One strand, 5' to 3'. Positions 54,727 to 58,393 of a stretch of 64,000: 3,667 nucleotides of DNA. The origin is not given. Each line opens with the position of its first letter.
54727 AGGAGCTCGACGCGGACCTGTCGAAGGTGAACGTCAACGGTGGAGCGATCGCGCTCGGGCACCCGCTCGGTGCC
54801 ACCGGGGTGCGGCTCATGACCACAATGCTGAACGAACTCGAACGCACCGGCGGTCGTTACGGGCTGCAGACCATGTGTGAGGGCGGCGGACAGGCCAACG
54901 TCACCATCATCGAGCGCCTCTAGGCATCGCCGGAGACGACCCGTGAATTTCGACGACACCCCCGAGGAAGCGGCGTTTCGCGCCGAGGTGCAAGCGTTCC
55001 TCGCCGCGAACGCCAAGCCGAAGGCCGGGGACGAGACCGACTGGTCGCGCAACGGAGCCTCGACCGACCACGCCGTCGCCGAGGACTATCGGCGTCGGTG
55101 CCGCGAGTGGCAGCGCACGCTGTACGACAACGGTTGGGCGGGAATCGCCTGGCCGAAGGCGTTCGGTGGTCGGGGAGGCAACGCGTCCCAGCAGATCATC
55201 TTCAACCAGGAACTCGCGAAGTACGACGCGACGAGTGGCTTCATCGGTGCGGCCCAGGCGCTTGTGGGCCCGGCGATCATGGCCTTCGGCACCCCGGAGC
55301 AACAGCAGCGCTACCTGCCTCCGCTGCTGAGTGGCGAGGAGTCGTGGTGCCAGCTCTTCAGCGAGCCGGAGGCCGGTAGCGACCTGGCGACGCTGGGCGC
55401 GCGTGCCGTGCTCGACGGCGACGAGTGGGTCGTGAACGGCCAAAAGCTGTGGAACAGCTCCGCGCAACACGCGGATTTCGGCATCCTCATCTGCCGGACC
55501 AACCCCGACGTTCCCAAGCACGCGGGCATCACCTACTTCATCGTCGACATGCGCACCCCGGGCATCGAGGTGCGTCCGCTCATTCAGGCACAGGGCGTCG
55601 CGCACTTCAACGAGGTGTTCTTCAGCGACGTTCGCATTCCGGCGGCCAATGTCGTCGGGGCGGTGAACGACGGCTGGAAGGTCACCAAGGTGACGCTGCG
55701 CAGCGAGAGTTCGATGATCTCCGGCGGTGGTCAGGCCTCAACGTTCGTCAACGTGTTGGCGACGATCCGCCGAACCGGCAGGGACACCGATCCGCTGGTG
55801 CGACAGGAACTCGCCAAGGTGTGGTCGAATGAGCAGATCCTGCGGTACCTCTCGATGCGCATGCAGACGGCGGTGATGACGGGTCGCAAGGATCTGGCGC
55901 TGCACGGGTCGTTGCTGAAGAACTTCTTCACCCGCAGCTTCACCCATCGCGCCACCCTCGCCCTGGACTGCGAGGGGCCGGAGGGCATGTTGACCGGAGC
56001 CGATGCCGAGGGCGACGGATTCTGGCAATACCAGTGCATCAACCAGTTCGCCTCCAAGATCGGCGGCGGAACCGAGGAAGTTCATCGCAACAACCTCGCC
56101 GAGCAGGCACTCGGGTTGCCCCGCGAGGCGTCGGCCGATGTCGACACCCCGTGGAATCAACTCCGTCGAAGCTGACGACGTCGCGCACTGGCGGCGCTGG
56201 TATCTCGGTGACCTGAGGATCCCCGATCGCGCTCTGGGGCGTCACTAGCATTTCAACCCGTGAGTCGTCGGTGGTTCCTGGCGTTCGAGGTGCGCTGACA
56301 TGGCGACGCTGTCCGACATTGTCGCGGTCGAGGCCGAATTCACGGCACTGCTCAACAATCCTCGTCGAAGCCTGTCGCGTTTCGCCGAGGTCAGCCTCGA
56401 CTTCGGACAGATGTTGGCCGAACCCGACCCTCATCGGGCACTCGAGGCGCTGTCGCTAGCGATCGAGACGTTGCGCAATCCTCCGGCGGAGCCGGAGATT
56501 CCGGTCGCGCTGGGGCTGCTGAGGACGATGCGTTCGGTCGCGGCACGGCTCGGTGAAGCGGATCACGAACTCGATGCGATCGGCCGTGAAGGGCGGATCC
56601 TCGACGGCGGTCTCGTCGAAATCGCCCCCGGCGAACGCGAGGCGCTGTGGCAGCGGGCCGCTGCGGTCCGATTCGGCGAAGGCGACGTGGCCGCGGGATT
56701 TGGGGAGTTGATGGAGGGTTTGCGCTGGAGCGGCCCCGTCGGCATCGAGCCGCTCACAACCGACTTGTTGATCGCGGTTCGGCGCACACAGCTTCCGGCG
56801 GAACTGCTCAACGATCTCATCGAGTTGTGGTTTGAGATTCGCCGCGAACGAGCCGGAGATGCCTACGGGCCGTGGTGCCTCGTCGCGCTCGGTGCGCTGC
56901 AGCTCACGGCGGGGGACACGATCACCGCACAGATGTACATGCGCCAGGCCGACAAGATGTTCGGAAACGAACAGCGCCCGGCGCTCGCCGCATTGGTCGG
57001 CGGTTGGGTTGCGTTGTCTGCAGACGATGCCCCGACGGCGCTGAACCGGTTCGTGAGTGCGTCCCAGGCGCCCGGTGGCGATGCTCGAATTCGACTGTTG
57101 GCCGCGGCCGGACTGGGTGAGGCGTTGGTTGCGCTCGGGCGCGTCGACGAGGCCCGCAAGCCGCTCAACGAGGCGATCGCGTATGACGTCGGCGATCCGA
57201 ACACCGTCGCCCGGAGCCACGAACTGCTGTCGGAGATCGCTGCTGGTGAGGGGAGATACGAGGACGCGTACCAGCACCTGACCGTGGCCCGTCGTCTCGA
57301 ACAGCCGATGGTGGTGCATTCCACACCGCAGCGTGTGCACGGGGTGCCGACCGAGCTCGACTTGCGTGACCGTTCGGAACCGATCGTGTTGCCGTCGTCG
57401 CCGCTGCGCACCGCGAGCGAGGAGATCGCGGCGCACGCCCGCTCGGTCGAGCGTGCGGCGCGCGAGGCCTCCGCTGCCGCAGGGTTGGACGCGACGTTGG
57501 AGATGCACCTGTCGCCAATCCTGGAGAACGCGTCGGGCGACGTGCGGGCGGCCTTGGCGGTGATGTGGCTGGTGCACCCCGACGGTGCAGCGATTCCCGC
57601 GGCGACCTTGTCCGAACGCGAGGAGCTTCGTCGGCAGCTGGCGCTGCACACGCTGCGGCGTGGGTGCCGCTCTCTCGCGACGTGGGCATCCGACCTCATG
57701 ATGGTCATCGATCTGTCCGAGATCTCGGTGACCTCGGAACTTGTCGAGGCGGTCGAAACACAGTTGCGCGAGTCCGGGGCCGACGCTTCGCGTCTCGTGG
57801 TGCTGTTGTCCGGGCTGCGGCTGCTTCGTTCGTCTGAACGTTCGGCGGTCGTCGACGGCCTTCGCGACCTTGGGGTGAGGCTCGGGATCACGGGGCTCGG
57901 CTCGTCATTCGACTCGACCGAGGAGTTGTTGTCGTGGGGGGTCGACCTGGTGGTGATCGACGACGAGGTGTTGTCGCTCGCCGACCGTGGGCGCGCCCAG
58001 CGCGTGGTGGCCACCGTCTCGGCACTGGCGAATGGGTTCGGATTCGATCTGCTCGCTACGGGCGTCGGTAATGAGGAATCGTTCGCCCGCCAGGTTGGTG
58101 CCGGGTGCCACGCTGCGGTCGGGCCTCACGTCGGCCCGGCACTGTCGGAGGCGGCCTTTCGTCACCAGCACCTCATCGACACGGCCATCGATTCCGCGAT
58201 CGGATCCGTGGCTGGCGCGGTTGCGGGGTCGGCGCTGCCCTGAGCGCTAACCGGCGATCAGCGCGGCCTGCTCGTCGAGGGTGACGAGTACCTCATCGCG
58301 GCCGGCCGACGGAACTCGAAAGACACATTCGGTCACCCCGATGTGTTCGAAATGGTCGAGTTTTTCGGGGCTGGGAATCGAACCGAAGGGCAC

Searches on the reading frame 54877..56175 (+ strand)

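Call 30: search_protein_families(library=pfam, proteins=[window:54877-56175:+], max_evalue=0.00001)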
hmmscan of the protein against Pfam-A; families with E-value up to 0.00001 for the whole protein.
window:54877-56175:+ (432 aa): 3 families
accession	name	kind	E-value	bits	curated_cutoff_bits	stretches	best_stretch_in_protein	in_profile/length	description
PF02771.21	Acyl-CoA_dh_N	-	2.2e-21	76.8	22.9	1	28-154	1-113/113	Acyl-CoA dehydrogenase, N-terminal domain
PF02770.24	Acyl-CoA_dh_M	-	8.8e-20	71.1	33.3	1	158-252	1-97/97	Acyl-CoA dehydrogenase, middle domain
PF00441.29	Acyl-CoA_dh_1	-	1.3e-09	38.8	22.4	1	264-411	1-149/150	Acyl-CoA dehydrogenase, C-terminal domain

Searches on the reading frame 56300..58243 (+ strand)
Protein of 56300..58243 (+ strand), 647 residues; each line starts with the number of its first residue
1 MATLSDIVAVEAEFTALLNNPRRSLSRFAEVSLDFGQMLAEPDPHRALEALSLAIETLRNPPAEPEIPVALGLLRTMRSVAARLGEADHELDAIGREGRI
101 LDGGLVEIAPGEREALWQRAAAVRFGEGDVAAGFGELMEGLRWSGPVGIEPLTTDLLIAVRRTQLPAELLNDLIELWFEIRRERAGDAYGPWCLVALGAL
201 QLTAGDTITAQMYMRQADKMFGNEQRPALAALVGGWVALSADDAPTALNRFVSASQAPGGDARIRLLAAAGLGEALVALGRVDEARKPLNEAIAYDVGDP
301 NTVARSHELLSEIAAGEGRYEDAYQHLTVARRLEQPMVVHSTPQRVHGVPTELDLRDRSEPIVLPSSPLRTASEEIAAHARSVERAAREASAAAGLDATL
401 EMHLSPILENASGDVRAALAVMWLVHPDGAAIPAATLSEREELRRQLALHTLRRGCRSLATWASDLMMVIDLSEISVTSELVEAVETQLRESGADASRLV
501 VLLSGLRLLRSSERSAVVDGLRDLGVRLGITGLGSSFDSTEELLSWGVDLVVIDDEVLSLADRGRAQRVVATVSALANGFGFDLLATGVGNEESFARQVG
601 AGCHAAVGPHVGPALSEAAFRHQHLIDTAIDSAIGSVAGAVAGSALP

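Call 30: search_protein_families(library=pfam, proteins=[window:56300-58243:+], max_evalue=0.00001)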
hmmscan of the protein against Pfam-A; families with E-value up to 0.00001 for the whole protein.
window:56300-58243:+ (647 aa): 1 family
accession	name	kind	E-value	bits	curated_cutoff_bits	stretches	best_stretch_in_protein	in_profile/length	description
PF00563.25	EAL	-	2.6e-26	92.9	31.3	1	399-613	12-235/236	EAL domain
